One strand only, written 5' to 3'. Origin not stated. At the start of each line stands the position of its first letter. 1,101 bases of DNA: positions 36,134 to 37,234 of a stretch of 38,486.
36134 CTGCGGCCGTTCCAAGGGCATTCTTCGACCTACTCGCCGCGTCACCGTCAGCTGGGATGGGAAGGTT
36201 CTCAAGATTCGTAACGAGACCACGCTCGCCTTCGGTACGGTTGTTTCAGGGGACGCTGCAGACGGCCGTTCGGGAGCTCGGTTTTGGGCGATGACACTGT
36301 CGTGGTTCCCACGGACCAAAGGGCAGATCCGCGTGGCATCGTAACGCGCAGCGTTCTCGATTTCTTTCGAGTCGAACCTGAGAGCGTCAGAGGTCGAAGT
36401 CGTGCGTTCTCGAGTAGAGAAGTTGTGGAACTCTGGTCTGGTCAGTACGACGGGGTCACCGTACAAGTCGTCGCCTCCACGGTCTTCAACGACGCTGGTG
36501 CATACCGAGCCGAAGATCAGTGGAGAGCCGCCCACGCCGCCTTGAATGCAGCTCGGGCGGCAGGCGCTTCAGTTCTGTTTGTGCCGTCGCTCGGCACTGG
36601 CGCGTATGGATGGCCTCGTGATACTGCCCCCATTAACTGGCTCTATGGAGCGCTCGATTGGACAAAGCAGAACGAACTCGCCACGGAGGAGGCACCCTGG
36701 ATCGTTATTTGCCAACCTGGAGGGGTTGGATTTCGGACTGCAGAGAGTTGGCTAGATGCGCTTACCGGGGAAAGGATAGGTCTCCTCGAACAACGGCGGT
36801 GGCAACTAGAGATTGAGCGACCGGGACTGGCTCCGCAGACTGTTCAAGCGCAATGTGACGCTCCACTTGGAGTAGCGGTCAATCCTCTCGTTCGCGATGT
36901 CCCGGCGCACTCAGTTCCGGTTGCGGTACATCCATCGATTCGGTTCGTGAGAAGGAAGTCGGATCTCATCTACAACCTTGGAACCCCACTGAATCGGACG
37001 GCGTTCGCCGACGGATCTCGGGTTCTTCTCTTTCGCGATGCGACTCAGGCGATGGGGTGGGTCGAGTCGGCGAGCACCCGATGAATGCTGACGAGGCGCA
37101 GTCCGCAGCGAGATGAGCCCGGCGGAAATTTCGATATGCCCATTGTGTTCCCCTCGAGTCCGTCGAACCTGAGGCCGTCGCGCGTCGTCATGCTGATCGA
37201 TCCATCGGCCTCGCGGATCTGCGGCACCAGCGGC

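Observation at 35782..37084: Translationally overlapping TIR and soluble macro-like pair: Thoeris-like signalling or a DarTG-like toxin/antidote logic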

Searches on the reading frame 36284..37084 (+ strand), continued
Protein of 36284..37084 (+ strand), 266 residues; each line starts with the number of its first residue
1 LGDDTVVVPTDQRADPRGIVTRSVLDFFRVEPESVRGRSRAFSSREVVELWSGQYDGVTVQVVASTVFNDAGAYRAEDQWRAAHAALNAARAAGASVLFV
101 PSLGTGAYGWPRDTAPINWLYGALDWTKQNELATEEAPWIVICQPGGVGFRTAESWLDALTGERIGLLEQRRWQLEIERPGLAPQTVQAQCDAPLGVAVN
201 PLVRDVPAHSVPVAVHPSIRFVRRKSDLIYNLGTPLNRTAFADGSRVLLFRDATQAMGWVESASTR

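Call 37: find_encoding_contigs(protein=P0015, flank=10000)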
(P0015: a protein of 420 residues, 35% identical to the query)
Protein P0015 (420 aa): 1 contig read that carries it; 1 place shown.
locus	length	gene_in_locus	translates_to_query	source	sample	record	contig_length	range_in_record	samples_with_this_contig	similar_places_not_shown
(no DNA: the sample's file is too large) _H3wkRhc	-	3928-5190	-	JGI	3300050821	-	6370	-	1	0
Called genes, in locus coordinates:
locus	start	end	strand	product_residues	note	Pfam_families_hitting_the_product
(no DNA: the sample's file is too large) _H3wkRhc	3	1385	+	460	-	?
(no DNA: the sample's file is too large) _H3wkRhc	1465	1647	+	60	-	-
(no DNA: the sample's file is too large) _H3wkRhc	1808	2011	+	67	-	-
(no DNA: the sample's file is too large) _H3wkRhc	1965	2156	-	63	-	-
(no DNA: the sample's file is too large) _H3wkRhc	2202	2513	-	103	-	-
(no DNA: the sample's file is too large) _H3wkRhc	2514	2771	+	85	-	-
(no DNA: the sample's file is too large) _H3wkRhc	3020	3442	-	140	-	-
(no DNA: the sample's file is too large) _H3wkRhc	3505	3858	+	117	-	-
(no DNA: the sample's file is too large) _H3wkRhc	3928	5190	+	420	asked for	PF01582:TIR (weak), PF13676:TIR_2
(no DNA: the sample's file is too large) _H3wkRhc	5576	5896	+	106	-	-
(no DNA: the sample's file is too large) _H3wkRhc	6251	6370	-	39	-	?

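Call 38: search_protein_representatives(alignment_id=A2)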
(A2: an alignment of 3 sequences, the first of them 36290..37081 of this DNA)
Query: 3 sequences, 255 profile positions. Proteins with E-value up to 0.001 (for the whole library): 29; up to 1e-10: 20; up to 1e-30: 10. The best 29 are listed.
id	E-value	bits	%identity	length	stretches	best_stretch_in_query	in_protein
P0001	1.2e-131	454.2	-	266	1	2-255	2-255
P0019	1.2e-92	326.4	-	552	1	1-249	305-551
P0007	7.4e-80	284.5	-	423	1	2-248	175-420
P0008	8.1e-77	274.6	-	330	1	1-249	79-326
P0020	1.9e-68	247.1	-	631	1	1-248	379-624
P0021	1.4e-67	244.3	-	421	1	1-250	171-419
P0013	7.4e-64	232.1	-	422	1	1-251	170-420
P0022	2.2e-63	230.5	-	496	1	3-253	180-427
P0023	6.8e-41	156.8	-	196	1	62-253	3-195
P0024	5.7e-37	144.0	-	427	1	1-249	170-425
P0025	2.4e-30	122.3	-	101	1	152-252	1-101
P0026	1.4e-28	116.5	-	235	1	30-169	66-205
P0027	8.3e-24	100.8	-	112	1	2-111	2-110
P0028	1.9e-21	93.1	-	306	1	1-113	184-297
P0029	2.0e-21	93.1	-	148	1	103-247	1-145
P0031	6.4e-15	71.7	-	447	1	1-194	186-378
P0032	7.0e-15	71.6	-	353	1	1-249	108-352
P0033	4.1e-13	65.8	-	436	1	1-249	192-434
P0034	2.9e-10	56.5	-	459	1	1-177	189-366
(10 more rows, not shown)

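Call 39: search_protein_families(library=pfam, proteins=[P0019, P0020, P0021, P0022, P0024, P0031, P0032, P0033, P0034, P0028], max_evalue=0.01)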
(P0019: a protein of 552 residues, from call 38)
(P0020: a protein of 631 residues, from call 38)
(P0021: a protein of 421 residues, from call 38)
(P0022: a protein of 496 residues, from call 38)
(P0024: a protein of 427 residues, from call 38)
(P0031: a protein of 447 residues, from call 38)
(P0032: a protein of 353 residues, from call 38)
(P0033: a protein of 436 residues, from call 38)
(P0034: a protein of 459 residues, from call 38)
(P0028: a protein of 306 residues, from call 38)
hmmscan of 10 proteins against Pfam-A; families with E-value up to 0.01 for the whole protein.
P0019 (552 aa): 3 families
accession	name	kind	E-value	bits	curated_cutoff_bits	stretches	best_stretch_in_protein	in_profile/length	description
PF19955.5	EAD1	-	1.1e-18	67.9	24.2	1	1-83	3-88/90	Effector-associated domain 1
PF13676.11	TIR_2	-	2.9e-11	44.3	28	1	134-234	1-99/122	TIR domain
PF01661.27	Macro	-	7.6e-06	26.3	22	1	313-420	3-115/118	Macro domain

P0020 (631 aa): 2 families
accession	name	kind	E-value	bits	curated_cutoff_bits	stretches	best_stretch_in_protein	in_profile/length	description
PF00149.33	Metallophos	-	1.3e-10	42.5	21.5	1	16-254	18-191/191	Calcineurin-like phosphoesterase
PF12850.12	Metallophos_2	-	2.9e-06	27.8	27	0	208-276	74-137/154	Calcineurin-like phosphoesterase superfamily domain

P0021 (421 aa): 5 families
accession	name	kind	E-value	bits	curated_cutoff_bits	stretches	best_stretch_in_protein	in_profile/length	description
PF13676.11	TIR_2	-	3.2e-19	70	28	1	8-116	1-109/122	TIR domain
PF01582.25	TIR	-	0.00011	22.5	21.3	1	13-82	11-80/179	TIR domain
PF08937.16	ThsB_TIR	-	0.0022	18.8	21.2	1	45-97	46-98/100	Thoeris protein ThsB, TIR-like domain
PF01661.27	Macro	-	0.0032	17.9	22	1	232-287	61-116/118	Macro domain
PF10812.13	DUF2561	-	0.0065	17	27.8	0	35-90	138-193/202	Protein of unknown function (DUF2561)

P0022 (496 aa): 1 family
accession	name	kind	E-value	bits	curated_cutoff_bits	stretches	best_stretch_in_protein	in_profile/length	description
PF25146.1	GH3_N_vert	-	0.0017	18.7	34.1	1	119-153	6-42/68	Vertebrate GH3, N-terminal domain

P0024 (427 aa): 3 families
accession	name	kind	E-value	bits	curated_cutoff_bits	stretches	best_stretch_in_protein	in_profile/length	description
PF13676.11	TIR_2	-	5.2e-15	56.4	28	1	3-91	2-95/122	TIR domain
PF01582.25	TIR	-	6.1e-10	39.6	21.3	1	7-113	11-121/179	TIR domain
PF08937.16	ThsB_TIR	-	9.8e-05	23.1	21.2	1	3-87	1-95/100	Thoeris protein ThsB, TIR-like domain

P0031 (447 aa): 3 families
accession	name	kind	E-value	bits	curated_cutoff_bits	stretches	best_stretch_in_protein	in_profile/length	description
PF13676.11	TIR_2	-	3.5e-16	60.2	28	1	3-98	1-99/122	TIR domain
PF08937.16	ThsB_TIR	-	7.1e-07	30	21.2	1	4-89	1-95/100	Thoeris protein ThsB, TIR-like domain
PF01582.25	TIR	-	0.00072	19.8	21.3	1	3-83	4-90/179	TIR domain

P0032 (353 aa): 0 families

P0033 (436 aa): 4 families
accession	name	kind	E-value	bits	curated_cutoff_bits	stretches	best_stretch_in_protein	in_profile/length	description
PF13676.11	TIR_2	-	7.6e-18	65.6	28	1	6-105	1-105/122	TIR domain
PF08937.16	ThsB_TIR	-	1.1e-05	26.2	21.2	1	7-92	1-95/100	Thoeris protein ThsB, TIR-like domain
PF01582.25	TIR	-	3.4e-05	24.2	21.3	1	17-99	17-103/179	TIR domain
PF10137.14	CAP12-PCTIR_TIR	-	0.0022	18.5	24.7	1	6-67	2-63/119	CAP12/Pycsar effector protein, TIR domain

P0034 (459 aa): 4 families
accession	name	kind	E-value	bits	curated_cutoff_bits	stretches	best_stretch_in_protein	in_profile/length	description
PF13676.11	TIR_2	-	1.6e-16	61.3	28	1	3-79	1-77/122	TIR domain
PF01582.25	TIR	-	1.2e-07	32.2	21.3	1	3-78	4-81/179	TIR domain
PF08937.16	ThsB_TIR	-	8.8e-05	23.3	21.2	1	4-88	1-94/100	Thoeris protein ThsB, TIR-like domain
PF10137.14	CAP12-PCTIR_TIR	-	0.0022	18.4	24.7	1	2-66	1-65/119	CAP12/Pycsar effector protein, TIR domain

P0028 (306 aa): 3 families
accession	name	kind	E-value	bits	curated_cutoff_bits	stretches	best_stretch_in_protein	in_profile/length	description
PF13676.11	TIR_2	-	3.2e-15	57.1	28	1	18-123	1-106/122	TIR domain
PF01661.27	Macro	-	1.3e-05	25.5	22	1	192-297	3-112/118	Macro domain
PF08937.16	ThsB_TIR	-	0.0017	19.2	21.2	1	19-102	1-93/100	Thoeris protein ThsB, TIR-like domain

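Call 64: find_encoding_contigs(protein=P0019, flank=10000)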
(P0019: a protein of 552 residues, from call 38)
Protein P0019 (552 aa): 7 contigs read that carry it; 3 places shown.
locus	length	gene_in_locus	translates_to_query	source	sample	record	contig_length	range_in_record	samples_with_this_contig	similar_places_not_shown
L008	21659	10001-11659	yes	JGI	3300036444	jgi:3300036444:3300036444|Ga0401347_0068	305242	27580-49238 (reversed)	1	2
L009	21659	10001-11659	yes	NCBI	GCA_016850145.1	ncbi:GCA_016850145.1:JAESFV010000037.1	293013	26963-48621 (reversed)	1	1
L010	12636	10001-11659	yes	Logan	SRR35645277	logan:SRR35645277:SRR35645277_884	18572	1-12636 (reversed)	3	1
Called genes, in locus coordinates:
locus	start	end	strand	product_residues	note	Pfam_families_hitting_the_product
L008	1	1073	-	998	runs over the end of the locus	PF18083:PutA_N, PF01619:Pro_dh, PF00171:Aldedh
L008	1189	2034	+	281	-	PF00069:Pkinase, PF01636:APH (faint), PF07714:PK_Tyr_Ser-Thr, PF13095:FTA2 (faint), PF14531:Kinase-like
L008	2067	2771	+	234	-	PF24880:DUF7738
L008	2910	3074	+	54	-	-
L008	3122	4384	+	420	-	PF12576:DUF3754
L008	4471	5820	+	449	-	PF01011:PQQ (faint), PF13360:PQQ_2, PF13570:Beta-prop_ACSF4 (faint)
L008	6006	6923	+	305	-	PF19955:EAD1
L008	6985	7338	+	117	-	PF03960:ArsC (weak)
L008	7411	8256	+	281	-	PF00135:COesterase, PF20434:BD-FAE, PF07859:Abhydrolase_3, PF12697:Abhydrolase_6 (weak), PF00326:Peptidase_S9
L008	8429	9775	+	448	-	PF00753:Lactamase_B, PF12706:Lactamase_B_2, PF16661:Lactamase_B_6, PF23023:Anti-Pycsar_Apyc1 (weak), PF10996:Beta-Casp, PF07521:RMMBL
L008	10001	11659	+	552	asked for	PF19955:EAD1, PF01661:Macro (faint), PF13676:TIR_2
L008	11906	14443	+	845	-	PF07635:PSCyt1, PF07583:PSCyt2, PF07587:PSD1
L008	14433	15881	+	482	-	PF07394:DUF1501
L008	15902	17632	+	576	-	PF03372:Exo_endo_phos, PF03009:GDPD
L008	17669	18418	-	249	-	PF00149:Metallophos, PF12850:Metallophos_2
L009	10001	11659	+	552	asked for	PF19955:EAD1, PF01661:Macro (faint), PF13676:TIR_2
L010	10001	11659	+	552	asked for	PF19955:EAD1, PF01661:Macro (faint), PF13676:TIR_2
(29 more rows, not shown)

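Call 65: find_encoding_contigs(protein=P0020, flank=10000)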
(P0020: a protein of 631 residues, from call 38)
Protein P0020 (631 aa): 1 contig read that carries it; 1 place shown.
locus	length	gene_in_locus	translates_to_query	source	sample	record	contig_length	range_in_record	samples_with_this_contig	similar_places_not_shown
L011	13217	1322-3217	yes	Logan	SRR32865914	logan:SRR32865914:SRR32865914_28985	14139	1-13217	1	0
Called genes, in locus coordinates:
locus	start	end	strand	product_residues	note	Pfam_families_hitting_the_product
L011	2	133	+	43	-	?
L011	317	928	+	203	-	-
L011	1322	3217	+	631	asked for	PF00149:Metallophos, PF12850:Metallophos_2 (faint)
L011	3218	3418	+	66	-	-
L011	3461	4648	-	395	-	PF01048:PNP_UDP_1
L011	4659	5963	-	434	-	PF01555:N6_N4_Mtase (weak), PF01170:UPF0020 (weak)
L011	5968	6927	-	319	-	-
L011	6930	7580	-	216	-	-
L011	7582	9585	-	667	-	PF13476:AAA_23 (weak), PF02463:SMC_N (faint)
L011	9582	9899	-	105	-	-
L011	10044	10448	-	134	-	-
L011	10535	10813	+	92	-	-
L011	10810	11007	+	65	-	-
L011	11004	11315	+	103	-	-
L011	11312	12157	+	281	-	-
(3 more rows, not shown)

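Call 68: find_related_loci(query=A3, collection=metagenome_contigs, flank=6000)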
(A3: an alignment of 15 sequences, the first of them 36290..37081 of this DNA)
Query A3 (264 aa) in metagenome_contigs; peptide patterns used: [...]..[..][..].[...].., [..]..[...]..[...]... (x = any residue, [..] = any of these).
148 stretches matched a pattern; 2 encode a relative of the query (tblastn E <= 1e-3); 2 distinct loci.
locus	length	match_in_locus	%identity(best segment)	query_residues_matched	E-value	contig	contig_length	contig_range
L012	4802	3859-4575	34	4-242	2e-36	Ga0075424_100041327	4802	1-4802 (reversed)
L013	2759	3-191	38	116-178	6e-11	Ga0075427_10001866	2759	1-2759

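Call 73: find_encoding_contigs(protein=P0022, flank=6000)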
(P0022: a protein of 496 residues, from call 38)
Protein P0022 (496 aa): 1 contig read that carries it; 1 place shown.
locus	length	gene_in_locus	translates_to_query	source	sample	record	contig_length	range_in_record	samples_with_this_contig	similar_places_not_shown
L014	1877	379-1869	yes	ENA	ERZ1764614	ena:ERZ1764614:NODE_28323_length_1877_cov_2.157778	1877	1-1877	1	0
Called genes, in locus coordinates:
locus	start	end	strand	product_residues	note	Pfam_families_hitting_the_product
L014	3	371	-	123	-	?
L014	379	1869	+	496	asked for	-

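Call 80: fold_search(model_id=the predicted structure, library=viral)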
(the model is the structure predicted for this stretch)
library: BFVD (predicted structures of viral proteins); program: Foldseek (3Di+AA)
matches with E <= 10: 547; with E <= 0.001: 14
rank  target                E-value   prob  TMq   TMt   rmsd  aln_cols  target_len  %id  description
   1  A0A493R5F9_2          5.0e-06  1.00  0.40  0.09  17.8       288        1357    9  Pp1a [Alphacoronavirus UKRn3]
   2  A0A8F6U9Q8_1          7.3e-06  1.00  0.38  0.09  13.3       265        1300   11  (no name in the UniProt tables at hand)
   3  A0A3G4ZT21            3.3e-05  1.00  0.41  0.60   5.0       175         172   12  Protein-ADP-ribose hydrolase [Edafosvirus sp.]
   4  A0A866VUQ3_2          3.5e-05  1.00  0.38  0.09  16.6       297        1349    9  ORF1ab polyprotein [Lucheng Rn rat coronavirus]
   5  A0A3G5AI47            1.3e-04  1.00  0.48  0.38  16.7       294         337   10  Protein-ADP-ribose hydrolase [Sylvanvirus sp.]
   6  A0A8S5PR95            1.8e-04  1.00  0.45  0.56   3.5       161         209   14  Non structural polyprotein [Myoviridae sp. ctLjW1]
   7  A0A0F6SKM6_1          2.1e-04  1.00  0.32  0.07  13.5       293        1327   11  ORF1a [Duck coronavirus DK/GD/27/2014]
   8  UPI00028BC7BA         2.7e-04  1.00  0.39  0.17   4.3       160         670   15  (no name look-up for this kind of identifier)
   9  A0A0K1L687            3.1e-04  1.00  0.42  0.19   4.2       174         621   17  ORF_067R [Scale drop disease virus]
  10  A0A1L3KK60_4          3.3e-04  1.00  0.48  0.11   3.6       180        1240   11  (no name in the UniProt tables at hand)
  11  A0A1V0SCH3            5.4e-04  1.00  0.38  0.25   7.5       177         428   11  Dual specificity phosphatase [Indivirus ILV1]
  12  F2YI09                5.7e-04  1.00  0.42  0.23   8.6       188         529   18  Non-structural polyprotein (Fragment) [Chikungunya virus]
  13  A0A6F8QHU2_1          6.9e-04  0.98  0.34  0.09  16.7       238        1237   10  Polyprotein (Fragment) [Barley aphid RNA virus 9]
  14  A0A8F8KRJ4            8.9e-04  0.95  0.24  0.09  17.9       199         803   13  Ubiquitin-like domain-containing protein [Clandestinovirus]
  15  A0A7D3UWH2            1.1e-03  1.00  0.42  0.59   4.2       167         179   10  DUF2263 protein [Fadolivirus FV1/VV64]
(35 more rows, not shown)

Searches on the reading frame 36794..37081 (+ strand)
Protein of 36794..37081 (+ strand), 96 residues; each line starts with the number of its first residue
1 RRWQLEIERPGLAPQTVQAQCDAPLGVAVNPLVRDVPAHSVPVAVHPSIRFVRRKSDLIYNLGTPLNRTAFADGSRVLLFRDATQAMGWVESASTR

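Call 42: search_solved_structures(query=A5, max_evalue=10, show_alignments=2)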
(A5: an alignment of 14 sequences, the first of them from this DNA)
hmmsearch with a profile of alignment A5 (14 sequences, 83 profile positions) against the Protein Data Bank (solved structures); distinct sequences matched with E-value up to 10: 4.
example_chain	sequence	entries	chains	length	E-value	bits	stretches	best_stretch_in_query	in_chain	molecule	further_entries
7jzk_D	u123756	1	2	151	0.12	15.9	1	15-54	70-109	Rifin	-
3fg8_A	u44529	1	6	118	0.82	13.2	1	16-79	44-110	uncharacterized protein RHA05790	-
7sfr_D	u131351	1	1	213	1.3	12.6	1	56-80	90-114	50S ribosomal protein L3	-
5v7q_D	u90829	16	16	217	1.3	12.5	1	56-80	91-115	50S ribosomal protein L3 | Large ribosomal subunit protein uL3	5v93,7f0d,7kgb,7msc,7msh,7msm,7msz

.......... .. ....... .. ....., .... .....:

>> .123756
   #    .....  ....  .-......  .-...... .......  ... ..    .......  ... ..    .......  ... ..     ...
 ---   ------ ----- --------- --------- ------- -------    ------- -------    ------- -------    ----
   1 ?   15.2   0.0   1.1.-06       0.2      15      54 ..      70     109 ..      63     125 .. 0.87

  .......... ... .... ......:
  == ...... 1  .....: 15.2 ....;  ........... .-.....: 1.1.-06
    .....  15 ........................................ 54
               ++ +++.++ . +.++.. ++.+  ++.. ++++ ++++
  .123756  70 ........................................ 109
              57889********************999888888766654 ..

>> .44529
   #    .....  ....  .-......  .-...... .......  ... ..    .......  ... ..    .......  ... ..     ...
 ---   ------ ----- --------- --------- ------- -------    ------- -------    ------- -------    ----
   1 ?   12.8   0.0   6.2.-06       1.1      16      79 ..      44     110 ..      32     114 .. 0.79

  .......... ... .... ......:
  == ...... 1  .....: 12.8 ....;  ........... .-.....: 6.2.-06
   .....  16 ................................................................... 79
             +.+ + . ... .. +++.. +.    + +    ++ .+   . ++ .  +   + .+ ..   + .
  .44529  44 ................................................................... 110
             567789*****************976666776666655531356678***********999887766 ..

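Call 43: search_protein_families(library=pfam, alignment_id=A5, max_evalue=10)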
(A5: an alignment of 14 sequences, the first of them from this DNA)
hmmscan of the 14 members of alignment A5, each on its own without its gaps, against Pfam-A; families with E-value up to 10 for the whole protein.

A. member 1, seq(96 aa): 0 families

B. families by the number of members that match (of 14 scanned): 0 families
